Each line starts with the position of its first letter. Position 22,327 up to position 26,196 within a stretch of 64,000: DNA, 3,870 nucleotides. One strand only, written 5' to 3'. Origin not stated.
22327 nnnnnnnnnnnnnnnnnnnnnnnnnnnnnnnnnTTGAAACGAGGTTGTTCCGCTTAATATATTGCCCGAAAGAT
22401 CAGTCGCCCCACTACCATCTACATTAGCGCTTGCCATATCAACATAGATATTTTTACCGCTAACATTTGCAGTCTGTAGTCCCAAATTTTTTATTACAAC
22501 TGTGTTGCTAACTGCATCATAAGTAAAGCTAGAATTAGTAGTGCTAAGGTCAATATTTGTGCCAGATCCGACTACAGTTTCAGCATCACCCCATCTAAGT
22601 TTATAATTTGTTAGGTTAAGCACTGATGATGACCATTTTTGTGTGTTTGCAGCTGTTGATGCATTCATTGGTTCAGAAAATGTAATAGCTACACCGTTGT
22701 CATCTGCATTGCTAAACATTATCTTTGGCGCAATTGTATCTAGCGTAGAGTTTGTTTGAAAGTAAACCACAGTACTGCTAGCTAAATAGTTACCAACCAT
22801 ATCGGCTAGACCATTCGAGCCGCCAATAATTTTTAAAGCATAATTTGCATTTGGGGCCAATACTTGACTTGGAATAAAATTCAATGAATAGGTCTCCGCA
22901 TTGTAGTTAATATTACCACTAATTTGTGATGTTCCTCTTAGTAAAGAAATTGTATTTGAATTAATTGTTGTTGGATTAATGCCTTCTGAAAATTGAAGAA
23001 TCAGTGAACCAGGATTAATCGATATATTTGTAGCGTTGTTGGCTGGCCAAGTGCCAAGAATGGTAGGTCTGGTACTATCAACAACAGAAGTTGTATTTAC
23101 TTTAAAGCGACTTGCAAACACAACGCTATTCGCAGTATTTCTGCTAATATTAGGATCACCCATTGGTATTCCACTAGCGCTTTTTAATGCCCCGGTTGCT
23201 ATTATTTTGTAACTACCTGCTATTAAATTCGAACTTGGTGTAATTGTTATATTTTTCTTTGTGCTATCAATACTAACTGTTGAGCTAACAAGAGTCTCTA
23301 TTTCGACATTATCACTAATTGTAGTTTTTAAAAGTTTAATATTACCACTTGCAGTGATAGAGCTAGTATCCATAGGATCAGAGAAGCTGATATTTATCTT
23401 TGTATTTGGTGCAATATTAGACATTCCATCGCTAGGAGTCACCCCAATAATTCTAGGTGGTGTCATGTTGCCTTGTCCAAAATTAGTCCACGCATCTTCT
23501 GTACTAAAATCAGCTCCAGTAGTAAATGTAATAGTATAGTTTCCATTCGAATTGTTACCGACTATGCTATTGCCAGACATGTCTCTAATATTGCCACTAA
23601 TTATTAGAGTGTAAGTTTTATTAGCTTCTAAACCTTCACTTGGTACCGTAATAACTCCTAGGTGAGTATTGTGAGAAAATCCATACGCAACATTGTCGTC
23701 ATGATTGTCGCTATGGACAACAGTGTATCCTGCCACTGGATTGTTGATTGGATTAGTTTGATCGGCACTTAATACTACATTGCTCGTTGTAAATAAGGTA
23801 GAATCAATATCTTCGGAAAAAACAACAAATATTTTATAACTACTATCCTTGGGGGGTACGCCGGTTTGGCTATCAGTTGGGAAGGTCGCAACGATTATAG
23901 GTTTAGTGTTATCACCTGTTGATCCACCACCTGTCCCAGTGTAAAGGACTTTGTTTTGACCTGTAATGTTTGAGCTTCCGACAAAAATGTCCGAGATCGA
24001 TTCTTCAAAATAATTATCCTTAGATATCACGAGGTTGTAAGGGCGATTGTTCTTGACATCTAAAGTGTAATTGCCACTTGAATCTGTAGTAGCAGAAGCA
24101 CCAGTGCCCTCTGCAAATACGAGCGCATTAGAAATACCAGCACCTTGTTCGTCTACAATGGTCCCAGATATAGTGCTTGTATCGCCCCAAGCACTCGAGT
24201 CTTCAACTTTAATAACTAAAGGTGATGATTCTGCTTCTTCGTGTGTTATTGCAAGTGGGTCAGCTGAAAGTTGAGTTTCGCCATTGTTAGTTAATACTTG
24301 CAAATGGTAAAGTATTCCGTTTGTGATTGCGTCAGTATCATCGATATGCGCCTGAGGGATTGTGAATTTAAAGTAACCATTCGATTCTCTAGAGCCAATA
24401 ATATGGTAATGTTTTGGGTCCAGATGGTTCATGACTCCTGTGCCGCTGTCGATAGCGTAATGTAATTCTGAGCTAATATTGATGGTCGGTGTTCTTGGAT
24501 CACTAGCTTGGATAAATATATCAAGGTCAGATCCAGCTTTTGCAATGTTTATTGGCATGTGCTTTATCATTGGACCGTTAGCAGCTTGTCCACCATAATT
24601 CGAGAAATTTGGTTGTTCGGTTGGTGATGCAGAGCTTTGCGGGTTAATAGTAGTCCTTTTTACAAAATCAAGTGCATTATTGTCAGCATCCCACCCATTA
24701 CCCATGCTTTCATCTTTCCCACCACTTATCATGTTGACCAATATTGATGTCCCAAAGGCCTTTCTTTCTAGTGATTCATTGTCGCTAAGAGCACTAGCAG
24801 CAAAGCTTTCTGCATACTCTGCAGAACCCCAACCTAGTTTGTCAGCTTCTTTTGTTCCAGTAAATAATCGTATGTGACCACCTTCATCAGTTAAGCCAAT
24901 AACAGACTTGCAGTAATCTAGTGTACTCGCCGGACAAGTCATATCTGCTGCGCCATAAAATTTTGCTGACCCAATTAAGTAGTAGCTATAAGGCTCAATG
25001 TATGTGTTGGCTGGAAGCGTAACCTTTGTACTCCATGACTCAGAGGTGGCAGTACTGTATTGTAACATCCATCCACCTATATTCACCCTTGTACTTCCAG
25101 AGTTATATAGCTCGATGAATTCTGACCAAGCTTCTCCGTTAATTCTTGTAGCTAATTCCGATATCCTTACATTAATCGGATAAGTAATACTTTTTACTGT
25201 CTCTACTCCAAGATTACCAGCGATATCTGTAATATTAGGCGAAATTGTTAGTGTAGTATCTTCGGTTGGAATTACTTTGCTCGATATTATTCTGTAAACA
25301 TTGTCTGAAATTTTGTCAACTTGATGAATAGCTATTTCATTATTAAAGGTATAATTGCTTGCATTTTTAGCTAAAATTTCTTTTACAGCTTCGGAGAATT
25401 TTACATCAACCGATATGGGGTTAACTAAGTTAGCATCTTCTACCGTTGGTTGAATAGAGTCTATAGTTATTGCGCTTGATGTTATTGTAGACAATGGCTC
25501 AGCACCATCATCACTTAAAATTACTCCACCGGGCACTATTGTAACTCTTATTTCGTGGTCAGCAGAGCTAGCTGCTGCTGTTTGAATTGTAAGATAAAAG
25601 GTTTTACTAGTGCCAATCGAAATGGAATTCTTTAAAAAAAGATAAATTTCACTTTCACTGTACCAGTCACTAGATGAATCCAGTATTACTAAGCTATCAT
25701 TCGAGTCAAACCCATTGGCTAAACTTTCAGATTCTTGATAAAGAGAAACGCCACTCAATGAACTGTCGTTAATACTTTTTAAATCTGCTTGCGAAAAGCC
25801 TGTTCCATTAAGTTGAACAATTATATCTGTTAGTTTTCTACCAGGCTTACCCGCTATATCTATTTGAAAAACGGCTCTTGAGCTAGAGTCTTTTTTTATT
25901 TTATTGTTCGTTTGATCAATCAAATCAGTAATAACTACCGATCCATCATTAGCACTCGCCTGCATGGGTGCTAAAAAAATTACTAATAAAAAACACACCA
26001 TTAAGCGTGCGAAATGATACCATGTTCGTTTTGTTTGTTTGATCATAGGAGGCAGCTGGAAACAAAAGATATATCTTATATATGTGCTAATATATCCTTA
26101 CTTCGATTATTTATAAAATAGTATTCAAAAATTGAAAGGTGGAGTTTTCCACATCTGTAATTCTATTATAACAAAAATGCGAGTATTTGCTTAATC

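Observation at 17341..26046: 2901-aa giant surface protein occupying 13.6 % of the window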

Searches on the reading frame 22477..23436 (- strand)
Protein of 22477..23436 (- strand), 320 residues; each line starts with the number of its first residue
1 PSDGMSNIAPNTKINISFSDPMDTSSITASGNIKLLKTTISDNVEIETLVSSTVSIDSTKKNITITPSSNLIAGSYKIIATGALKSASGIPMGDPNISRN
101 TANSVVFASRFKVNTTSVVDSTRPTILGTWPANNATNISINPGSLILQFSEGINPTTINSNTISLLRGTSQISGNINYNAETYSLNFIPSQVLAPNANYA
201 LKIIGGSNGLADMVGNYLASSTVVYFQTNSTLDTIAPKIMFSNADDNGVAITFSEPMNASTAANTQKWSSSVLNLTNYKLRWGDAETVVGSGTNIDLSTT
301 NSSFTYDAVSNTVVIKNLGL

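Call 22: search_protein_families(library=pfam, proteins=[window:22477-23436:-], max_evalue=1)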
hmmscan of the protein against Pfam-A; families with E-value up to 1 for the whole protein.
window:22477-23436:- (320 aa): 2 families
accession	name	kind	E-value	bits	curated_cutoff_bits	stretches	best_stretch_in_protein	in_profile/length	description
PF13205.12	Big_5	-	2.4e-24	86.5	23.6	2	120-228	1-105/105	Bacterial Ig-like domain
PF04234.18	CopC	-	0.0088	17.5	23.3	0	1-78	9-72/92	CopC domain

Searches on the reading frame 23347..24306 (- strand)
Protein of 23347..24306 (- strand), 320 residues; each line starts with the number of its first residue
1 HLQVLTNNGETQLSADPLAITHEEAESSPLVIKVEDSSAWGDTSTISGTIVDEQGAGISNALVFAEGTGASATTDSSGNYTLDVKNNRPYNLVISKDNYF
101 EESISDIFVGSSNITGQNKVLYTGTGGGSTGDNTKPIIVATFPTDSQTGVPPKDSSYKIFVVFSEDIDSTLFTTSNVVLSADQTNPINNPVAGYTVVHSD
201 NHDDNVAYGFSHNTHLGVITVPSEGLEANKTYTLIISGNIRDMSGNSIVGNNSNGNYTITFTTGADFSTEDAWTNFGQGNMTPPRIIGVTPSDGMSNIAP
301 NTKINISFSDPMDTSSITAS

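Call 22: search_protein_families(library=pfam, proteins=[window:23347-24306:-], max_evalue=1)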
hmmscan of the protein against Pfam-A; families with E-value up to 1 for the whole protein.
window:23347-24306:- (320 aa): 8 families
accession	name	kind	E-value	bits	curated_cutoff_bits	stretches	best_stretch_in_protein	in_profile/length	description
PF13205.12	Big_5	-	1.2e-17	64.9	23.6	2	132-263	1-105/105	Bacterial Ig-like domain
PF13620.12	CarboxypepD_reg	-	4.5e-13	49.8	32.3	1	45-117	1-77/82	Carboxypeptidase regulatory-like domain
PF13715.12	CarbopepD_reg_2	-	7.7e-10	39.1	32.2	1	46-99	1-55/88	CarboxypepD_reg-like domain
PF15976.11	CooC_C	-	7.4e-05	23.1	29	1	42-99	15-70/93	CS1-pili formation C-terminal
PF16371.11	MetallophosN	-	0.022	15.4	35.6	1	49-90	2-40/77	N terminal of Calcineurin-like phosphoesterase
PF24384.1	Ig_TMM62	-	0.13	12.3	27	1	133-177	2-48/128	TMEM62 Ig-like domain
PF08400.16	phage_tail_N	-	0.34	11.3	26.6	1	68-110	37-78/134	Prophage tail fibre N-terminal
PF02369.22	Big_1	-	0.62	10.6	34.9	1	42-89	17-71/93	Bacterial Ig-like domain (group 1)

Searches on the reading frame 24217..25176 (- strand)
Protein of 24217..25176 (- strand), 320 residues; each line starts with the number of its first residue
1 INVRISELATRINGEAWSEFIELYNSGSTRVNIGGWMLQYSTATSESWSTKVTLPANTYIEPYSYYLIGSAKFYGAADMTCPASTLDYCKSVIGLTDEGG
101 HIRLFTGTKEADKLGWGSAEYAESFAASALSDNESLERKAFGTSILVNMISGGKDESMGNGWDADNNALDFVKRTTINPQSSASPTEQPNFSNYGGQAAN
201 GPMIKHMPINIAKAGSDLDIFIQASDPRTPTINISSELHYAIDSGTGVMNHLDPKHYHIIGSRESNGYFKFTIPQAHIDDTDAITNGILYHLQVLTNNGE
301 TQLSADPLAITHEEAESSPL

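Call 22: search_protein_families(library=pfam, proteins=[window:24217-25176:-], max_evalue=1)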
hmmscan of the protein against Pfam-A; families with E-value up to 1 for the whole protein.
window:24217-25176:- (320 aa): 2 families
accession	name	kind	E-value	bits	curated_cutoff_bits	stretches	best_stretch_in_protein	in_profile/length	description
PF00932.25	LTD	-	5.2e-11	43.3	34.3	1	2-116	7-107/109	Lamin Tail Domain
PF14091.12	DUF4269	-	0.19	12.5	28.9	1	206-229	22-45/151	Domain of unknown function (DUF4269)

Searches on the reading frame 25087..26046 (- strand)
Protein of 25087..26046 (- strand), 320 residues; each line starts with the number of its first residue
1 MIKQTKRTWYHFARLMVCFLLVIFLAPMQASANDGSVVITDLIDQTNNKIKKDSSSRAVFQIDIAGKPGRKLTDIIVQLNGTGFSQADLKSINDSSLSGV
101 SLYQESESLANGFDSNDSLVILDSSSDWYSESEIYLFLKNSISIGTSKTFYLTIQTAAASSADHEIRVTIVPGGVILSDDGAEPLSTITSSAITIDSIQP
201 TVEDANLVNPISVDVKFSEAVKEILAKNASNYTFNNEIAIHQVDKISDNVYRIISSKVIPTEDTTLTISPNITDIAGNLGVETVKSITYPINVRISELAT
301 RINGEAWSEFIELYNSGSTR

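Call 22: search_protein_families(library=pfam, proteins=[window:25087-26046:-], max_evalue=1)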
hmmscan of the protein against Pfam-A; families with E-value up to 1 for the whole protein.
window:25087-26046:- (320 aa): 1 family
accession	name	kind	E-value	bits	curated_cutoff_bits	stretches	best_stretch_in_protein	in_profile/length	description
PF13205.12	Big_5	-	0.3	12.3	23.6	1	191-278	3-93/105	Bacterial Ig-like domain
